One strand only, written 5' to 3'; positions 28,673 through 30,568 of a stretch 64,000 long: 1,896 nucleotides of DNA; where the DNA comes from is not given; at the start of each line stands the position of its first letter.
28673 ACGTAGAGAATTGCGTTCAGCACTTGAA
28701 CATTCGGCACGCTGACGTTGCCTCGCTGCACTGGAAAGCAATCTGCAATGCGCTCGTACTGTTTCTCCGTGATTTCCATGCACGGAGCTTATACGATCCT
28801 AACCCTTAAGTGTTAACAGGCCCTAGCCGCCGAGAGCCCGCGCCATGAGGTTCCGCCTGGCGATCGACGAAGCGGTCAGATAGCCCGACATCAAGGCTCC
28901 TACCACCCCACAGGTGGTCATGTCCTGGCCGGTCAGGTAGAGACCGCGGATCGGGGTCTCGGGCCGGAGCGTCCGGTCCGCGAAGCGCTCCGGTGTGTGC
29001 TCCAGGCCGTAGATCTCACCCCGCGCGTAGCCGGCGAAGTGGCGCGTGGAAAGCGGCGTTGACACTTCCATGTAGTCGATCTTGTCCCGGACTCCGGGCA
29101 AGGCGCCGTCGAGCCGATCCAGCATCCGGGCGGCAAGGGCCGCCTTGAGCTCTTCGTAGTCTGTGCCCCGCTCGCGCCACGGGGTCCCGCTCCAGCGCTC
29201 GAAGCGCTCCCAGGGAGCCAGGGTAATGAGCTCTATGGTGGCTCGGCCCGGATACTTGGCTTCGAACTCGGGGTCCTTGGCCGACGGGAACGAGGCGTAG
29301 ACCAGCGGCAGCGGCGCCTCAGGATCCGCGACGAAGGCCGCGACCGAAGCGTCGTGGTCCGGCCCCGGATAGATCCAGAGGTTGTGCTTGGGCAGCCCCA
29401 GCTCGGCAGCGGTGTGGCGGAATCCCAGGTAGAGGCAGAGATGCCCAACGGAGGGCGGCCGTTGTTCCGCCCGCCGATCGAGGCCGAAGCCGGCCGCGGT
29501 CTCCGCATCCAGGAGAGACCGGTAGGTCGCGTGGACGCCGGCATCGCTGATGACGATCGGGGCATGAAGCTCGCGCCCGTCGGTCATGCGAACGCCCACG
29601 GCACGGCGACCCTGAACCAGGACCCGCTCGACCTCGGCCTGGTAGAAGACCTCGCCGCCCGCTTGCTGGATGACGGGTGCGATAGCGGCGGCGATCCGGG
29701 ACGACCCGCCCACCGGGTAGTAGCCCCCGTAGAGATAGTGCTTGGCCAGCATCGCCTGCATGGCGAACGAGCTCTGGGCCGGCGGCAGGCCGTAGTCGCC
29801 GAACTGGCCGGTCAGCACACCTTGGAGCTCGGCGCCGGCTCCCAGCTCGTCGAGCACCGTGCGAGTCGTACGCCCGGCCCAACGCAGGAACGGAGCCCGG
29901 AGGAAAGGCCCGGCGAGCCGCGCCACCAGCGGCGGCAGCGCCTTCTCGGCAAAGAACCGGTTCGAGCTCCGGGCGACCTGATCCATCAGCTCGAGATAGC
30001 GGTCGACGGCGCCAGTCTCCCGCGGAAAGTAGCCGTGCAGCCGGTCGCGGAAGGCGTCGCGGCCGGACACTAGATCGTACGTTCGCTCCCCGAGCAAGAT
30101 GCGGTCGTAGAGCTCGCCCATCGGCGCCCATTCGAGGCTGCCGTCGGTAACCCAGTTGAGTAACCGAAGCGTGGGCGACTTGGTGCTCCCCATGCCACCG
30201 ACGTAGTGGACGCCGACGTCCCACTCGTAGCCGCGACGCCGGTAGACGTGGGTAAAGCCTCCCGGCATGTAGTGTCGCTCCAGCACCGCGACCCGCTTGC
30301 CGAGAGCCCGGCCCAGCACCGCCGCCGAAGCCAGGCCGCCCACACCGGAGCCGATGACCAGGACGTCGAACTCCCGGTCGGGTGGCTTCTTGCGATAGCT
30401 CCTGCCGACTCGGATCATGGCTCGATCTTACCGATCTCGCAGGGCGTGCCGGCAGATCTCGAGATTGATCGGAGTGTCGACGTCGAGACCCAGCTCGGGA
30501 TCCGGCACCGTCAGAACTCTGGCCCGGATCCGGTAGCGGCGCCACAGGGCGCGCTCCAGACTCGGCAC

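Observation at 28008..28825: Intact IS5-family element with A8 frameshift site, inserted exactly at the 3' ends of two convergent genes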

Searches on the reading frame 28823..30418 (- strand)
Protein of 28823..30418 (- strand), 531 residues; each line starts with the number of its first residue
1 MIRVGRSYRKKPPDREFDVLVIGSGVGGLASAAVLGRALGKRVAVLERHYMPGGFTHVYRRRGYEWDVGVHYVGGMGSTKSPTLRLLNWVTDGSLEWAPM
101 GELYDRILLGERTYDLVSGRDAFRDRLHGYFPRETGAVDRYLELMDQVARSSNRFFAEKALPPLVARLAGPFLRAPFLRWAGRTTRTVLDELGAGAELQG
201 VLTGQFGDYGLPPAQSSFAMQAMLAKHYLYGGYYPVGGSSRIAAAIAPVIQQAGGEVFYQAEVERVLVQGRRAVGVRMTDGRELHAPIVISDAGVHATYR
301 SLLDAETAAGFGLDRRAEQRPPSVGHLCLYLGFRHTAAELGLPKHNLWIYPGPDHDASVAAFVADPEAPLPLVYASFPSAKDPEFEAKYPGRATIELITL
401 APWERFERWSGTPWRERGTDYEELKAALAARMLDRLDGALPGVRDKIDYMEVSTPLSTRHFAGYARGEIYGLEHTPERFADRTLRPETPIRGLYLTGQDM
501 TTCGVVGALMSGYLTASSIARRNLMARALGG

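Call 6: search_protein_families(library=pfam, proteins=[window:28823-30418:-], max_evalue=0.01)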
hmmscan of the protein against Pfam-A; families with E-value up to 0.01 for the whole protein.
window:28823-30418:- (531 aa): 9 families
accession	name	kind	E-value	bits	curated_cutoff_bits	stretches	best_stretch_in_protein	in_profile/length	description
PF01593.30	Amino_oxidase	-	1.3e-12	48.2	19.8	1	27-519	2-442/443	Flavin containing amine oxidoreductase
PF13450.12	NAD_binding_8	-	2e-08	34.8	21.9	1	21-76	1-55/68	NAD(P)-binding Rossmann-like domain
PF01266.30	DAO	-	1.4e-06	28.5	27.9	1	18-300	1-208/353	FAD dependent oxidoreductase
PF12831.13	FAD_oxidored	-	3.7e-06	26.9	27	1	18-55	1-37/416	FAD dependent oxidoreductase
PF01494.25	FAD_binding_3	-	1.1e-05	25.3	22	1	17-49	2-33/349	FAD binding domain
PF01946.23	Thi4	-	1.7e-05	24.7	26.2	1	16-54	17-55/235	Thi4 family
PF00890.30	FAD_binding_2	-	1.9e-05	24.5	20.4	1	18-54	1-36/414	FAD binding domain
PF07992.20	Pyr_redox_2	-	0.00028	20.9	26.1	1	17-49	1-33/291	Pyridine nucleotide-disulphide oxidoreductase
PF00732.25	GMC_oxred_N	-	0.0072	16.6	23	0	244-284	132-173/218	GMC oxidoreductase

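Call 8: find_encoding_contigs(protein=window:28823-30418:-, flank=4000, max_places=6)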
Protein window:28823-30418:- (531 aa): no gene with exactly this product is on record in the collection.

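Call 21: search_protein_families(library=ncbifam, proteins=[window:28823-30418:-])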
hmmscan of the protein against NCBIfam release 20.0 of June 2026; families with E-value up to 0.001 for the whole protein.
window:28823-30418:- (531 aa): 32 families (the best 25 are shown)
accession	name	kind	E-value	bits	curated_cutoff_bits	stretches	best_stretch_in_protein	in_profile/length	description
TIGR02730.1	carot_isom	equivalog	8e-41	140.4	586.9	1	17-520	1-489/493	carotenoid isomerase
TIGR02734.1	crtI_fam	subfamily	1.5e-37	129.4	238.1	1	19-521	1-490/504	phytoene desaturase family protein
TIGR02733.1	desat_CrtD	equivalog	1.1e-26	93.6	549.7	2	242-500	234-468/492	C-3',4' desaturase CrtD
NF058655.1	CrtID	equivalog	3.7e-24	85.4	640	2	228-515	208-477/478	bifunctional phytoene desaturase/3,4-desaturase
NF045689.1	BCarotKetCrtO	equivalog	3.6e-23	82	1000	2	187-307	189-311/563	beta-carotene ketolase CrtO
NF045637.1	carotdesatCrtDProt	equivalog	6.1e-20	71.2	580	1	19-520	1-483/485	1-hydroxycarotenoid 3,4-desaturase CrtD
NF042421.1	hydcarot_desat_CrtD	equivalog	3.8e-14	52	500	1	20-346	5-322/487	1-hydroxycarotenoid 3,4-desaturase CrtD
NF005560.0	PRK07233.1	equivalog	4.2e-09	35.7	252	1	19-68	3-51/435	hypothetical protein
NF004789.0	PRK06134.1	subfamily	2.9e-08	32.7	747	1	10-56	6-51/581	FAD-dependent oxidoreductase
NF005545.0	PRK07208.1-1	equivalog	2.4e-07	29.5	451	1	15-72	6-63/504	hypothetical protein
NF005313.0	PRK06847.1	subfamily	4e-07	29.3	372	0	249-347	116-217/375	hypothetical protein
NF005548.0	PRK07208.1-4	equivalog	6.3e-07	28.4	389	1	18-71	5-57/488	hypothetical protein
NF006130.0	PRK08274.1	equivalog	1.3e-06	27.5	369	0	15-48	4-36/467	FAD-dependent tricarballylate dehydrogenase TcuA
NF001933.0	PRK00711.1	subfamily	1.4e-05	24.3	383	0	19-53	3-36/429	D-amino acid dehydrogenase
NF053676.1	4oxCHCAChcC1Cy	equivalog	2.1e-05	23.2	1000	0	16-81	1-63/528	4-oxocyclohexanecarboxylate 2-dehydrogenase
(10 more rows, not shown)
